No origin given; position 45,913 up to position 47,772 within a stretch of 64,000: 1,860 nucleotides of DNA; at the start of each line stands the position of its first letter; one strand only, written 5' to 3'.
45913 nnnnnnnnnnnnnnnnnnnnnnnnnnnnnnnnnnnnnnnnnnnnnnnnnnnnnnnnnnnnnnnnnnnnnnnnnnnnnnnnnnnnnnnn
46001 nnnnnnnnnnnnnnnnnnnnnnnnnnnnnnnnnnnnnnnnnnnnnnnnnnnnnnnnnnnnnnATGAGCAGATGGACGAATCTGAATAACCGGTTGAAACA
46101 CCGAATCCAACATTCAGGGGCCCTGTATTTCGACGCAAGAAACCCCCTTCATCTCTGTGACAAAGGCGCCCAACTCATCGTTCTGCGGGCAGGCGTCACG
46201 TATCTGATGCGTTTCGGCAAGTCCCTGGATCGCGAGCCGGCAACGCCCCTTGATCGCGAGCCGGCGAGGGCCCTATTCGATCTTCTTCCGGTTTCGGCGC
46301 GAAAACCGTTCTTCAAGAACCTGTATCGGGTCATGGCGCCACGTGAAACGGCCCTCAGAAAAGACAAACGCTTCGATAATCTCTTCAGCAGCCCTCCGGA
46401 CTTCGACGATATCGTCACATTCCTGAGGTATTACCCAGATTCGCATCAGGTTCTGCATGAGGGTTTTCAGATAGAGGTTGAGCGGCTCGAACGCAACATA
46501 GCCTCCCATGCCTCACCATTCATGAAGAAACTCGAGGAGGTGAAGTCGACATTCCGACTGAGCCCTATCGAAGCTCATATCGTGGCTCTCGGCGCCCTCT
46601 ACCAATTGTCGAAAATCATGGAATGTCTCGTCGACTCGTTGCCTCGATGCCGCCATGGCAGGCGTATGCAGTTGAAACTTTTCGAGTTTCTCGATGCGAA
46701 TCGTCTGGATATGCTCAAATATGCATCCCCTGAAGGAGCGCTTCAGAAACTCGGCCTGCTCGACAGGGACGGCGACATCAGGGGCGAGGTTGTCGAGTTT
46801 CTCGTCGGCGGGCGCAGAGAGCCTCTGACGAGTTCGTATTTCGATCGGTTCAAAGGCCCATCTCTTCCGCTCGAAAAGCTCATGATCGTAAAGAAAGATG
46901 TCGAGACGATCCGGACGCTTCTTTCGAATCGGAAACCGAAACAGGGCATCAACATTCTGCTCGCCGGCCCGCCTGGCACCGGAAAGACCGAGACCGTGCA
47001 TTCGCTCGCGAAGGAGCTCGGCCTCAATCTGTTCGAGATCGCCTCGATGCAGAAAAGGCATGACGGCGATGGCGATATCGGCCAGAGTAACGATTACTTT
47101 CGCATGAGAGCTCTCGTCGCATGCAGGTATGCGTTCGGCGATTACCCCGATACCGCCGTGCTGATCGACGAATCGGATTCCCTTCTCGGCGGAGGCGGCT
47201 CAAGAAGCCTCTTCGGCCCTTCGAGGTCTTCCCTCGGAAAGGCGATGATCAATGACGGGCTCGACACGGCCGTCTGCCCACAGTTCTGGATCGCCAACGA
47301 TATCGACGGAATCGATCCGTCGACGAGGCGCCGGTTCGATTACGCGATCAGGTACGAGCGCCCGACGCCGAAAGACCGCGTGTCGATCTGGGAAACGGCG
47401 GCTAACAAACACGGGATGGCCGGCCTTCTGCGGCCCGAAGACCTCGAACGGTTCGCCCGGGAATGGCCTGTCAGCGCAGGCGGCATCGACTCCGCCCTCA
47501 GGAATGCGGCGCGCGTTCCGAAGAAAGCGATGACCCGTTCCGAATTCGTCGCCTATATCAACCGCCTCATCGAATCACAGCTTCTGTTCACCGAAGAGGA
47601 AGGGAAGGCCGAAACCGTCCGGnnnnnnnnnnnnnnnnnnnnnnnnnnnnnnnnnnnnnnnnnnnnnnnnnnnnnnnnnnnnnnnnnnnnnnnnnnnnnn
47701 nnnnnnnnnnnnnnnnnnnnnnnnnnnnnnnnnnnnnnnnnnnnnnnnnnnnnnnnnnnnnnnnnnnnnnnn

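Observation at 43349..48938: Operon of two paralogous tandem-AAA+ ATPases plus a calcineurin-like phosphoesterase, preceded by a small HTH gene: candidate undescribed defence or effector system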

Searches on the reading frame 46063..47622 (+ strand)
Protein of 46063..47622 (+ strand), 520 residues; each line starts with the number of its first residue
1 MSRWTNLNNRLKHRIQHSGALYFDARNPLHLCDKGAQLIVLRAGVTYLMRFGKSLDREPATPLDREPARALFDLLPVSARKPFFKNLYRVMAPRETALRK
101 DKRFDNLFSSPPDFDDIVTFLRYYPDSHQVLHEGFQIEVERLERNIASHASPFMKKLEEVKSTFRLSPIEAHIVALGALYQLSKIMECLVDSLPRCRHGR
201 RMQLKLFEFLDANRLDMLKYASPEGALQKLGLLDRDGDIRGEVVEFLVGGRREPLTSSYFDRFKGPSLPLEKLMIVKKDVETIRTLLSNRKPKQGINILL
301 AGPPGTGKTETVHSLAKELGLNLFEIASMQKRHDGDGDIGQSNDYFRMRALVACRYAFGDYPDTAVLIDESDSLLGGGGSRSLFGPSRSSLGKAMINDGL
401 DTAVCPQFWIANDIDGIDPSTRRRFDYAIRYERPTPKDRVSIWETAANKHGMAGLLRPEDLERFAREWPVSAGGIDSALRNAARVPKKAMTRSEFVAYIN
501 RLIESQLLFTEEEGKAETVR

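Call 75: search_dna_similar(query=window:46063-47622:+, collection=plasmids, mode=protein, max_evalue=1e-10, max_rows=15)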
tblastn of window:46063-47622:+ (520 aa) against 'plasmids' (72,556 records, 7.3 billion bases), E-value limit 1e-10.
Records with a match: 10; places in all: 11; records where one place covers at least 80% of the query: 0.
Best place of each record, by identity: <60% 10.
By first word of the organism name: Ralstonia 2; Paracoccus 1; Methylomonas 1; Leisingera 1; Diaphorobacter 1; Fuscovulum 1; Sphaerotilus 1; Desulfosarcina 1; Rhodoferax 1.
By predicted mobility (MOB-suite, as given by PLSDB): non-mobilizable 6; conjugative 2; mobilizable 2.
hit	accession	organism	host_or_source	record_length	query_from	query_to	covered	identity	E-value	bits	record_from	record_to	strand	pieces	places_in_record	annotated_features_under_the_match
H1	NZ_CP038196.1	Paracoccus versutus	single cell,soil adjacent to the roots ...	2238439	231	506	53%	30.8%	6e-12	76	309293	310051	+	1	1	none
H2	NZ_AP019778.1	Methylomonas koyamae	-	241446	113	465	68%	23.3%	2e-13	81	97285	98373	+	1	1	ATP-binding protein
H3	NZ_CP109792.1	Leisingera thetidis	-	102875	164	451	55%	27.9%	1e-15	88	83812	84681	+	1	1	AAA family ATPase | hypothetical protein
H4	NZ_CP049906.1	Diaphorobacter sp. HDW4B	single bacterial strain,Hydrophilus ...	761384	169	439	52%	28.3%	1e-15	88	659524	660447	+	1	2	ATP-binding protein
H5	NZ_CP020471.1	Fuscovulum blasticum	cell culture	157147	136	453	61%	23.2%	4e-11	74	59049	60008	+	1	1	AAA family ATPase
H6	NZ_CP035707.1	Sphaerotilus sulfidivorans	cell culture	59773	264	492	44%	32.1%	8e-15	86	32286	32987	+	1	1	ATP-binding protein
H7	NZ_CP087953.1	Desulfosarcina sp. BuS5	-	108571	225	483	50%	27.9%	1e-20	103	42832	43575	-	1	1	AAA family ATPase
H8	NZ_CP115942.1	Ralstonia syzygii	Musa sp.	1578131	276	493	42%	31.0%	7e-11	73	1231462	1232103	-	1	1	none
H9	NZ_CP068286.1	Ralstonia syzygii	Musa balbisiana cultivar Kepok,banana ...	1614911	276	493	42%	31.0%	7e-11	73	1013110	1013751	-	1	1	record has no annotation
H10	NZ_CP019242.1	Rhodoferax antarcticus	Whole organism,environment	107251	284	448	32%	35.2%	1e-12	79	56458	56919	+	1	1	ATP-binding protein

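Call 76: get_annotated_region(hit=H7, flank=7000)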
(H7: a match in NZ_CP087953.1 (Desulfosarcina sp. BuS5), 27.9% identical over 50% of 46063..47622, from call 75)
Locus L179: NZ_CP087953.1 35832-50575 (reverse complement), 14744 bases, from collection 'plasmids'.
description: Desulfosarcina sp. BuS5 plasmid unnamed1, complete sequence
organism: Desulfosarcina sp. BuS5 (NCBI taxid 933262)
taxonomy: Bacteria; Thermodesulfobacteriota; Desulfobacteria; Desulfobacterales; Desulfosarcinaceae; Desulfosarcina; Desulfosarcina sp. BuS5
host: -; source: -; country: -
typing (MOB-suite, as given by PLSDB): non-mobilizable
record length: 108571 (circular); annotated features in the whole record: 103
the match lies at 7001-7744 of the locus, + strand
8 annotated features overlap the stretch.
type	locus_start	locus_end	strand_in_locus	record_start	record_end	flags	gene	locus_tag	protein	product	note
CDS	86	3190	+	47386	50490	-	-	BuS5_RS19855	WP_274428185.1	Tn3 family transposase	-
CDS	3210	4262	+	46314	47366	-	-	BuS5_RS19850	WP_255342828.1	Y-family DNA polymerase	-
CDS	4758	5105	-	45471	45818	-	-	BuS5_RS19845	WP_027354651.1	hypothetical protein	-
CDS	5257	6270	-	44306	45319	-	-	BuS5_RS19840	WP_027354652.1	WYL domain-containing protein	-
CDS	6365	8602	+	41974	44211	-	-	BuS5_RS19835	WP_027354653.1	AAA family ATPase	-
CDS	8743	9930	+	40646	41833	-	-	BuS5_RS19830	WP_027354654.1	hypothetical protein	-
CDS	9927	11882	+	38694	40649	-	-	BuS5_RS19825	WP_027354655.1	hypothetical protein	-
CDS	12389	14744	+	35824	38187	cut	-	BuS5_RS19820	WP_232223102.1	helicase-related protein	-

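Call 77: get_annotated_region(hit=H3, flank=7000)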
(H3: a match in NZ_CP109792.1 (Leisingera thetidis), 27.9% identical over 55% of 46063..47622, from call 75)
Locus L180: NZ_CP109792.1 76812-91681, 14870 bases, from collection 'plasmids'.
description: Leisingera thetidis strain BMJM1 plasmid pBMJM1_5, complete sequence
organism: Leisingera thetidis (NCBI taxid 2930199)
taxonomy: Bacteria; Pseudomonadota; Alphaproteobacteria; Rhodobacterales; Roseobacteraceae; Leisingera; Leisingera thetidis
host: -; source: -; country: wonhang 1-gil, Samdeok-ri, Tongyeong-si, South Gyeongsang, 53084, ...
typing (MOB-suite, as given by PLSDB): conjugative; replicon rep_cluster_231; relaxase MOBP; mating-pair formation MPF_T
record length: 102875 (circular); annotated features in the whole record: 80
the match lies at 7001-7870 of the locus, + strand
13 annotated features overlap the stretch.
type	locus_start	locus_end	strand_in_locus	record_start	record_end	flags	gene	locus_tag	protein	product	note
CDS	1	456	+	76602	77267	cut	-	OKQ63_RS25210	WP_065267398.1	HEPN domain-containing protein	-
CDS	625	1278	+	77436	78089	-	-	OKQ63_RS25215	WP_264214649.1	hypothetical protein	-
CDS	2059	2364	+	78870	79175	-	-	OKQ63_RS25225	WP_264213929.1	transposase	GO:0006313 - DNA transposition [Evidence IEA]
CDS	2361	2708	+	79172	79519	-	tnpB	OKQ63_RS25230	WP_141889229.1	IS66 family insertion sequence element accessory protein TnpB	-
CDS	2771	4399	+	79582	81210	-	-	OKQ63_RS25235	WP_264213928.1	IS66 family transposase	-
CDS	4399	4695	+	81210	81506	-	-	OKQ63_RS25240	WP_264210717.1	hypothetical protein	-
CDS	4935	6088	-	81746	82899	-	-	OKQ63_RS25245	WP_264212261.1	IS3 family transposase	-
CDS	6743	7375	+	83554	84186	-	-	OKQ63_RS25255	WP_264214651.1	hypothetical protein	-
CDS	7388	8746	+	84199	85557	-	-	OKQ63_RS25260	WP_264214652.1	AAA family ATPase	-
CDS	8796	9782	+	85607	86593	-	-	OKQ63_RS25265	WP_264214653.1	WYL domain-containing protein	-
CDS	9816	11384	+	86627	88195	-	-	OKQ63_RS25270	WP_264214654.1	ADP-ribosylglycohydrolase family protein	-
CDS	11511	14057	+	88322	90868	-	-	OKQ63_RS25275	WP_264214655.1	PD-(D/E)XK nuclease family protein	-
CDS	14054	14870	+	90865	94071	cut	-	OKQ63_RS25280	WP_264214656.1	UvrD-helicase domain-containing protein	-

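Call 78: get_annotated_region(hit=H4, flank=7000)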
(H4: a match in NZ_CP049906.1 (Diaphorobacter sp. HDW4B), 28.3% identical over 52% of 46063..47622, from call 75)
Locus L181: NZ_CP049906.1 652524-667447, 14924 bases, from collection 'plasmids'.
description: Diaphorobacter sp. HDW4B plasmid unnamed1, complete sequence
organism: Diaphorobacter sp. HDW4B (NCBI taxid 2714925)
taxonomy: Bacteria; Pseudomonadota; Betaproteobacteria; Burkholderiales; Comamonadaceae; Diaphorobacter; Diaphorobacter sp. HDW4B
host: -; source: single bacterial strain,Hydrophilus acuminatus; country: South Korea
typing (MOB-suite, as given by PLSDB): non-mobilizable
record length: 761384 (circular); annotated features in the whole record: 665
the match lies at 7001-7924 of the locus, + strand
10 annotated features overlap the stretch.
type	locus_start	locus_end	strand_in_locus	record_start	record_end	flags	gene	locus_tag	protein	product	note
CDS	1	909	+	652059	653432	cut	-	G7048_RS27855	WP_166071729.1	tail fiber domain-containing protein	GO:0046718 - viral entry into host cell [Evidence IEA]; GO:0019062 - virion attachment to host cell [Evidence IEA]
CDS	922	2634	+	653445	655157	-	-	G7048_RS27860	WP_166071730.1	tail fiber domain-containing protein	GO:0046718 - viral entry into host cell [Evidence IEA]; GO:0019062 - virion attachment to host cell [Evidence IEA]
CDS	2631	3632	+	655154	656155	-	-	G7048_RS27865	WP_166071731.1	Ig domain-containing protein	-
CDS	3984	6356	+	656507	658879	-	-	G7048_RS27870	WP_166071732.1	DNA polymerase II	-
CDS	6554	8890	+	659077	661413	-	-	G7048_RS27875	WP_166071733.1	ATP-binding protein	-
CDS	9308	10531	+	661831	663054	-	-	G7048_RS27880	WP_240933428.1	gephyrin-like molybdotransferase Glp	-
CDS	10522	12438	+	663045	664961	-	-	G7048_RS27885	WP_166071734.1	molybdopterin biosynthesis protein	GO:0032324 - molybdopterin cofactor biosynthetic process [Evidence IEA]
CDS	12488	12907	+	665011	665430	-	-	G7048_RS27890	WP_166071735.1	hypothetical protein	-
CDS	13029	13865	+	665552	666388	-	-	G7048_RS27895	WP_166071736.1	substrate-binding domain-containing protein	-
CDS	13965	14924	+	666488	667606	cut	-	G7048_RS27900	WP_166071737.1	substrate-binding domain-containing protein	-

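Call 102: search_protein_families(library=pfam, proteins=[L179:8743-9930:+, L179:9927-11882:+, L180:6743-7375:+], max_evalue=0.01)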
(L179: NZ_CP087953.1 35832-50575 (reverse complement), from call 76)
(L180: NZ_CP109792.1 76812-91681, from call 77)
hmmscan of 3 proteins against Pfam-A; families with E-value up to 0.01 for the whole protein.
L179:8743-9930:+ (395 aa): 0 families

L179:9927-11882:+ (651 aa): 1 family
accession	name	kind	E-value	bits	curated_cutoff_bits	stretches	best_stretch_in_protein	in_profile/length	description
PF13091.12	PLDc_2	-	0.00026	21.3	27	0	322-375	80-118/132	PLD-like domain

L180:6743-7375:+ (210 aa): 1 family
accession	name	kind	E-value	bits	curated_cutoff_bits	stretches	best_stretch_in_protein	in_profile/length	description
PF22977.2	WHD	-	0.0093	16.1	27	1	80-161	98-185/221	Winged helix domain, variant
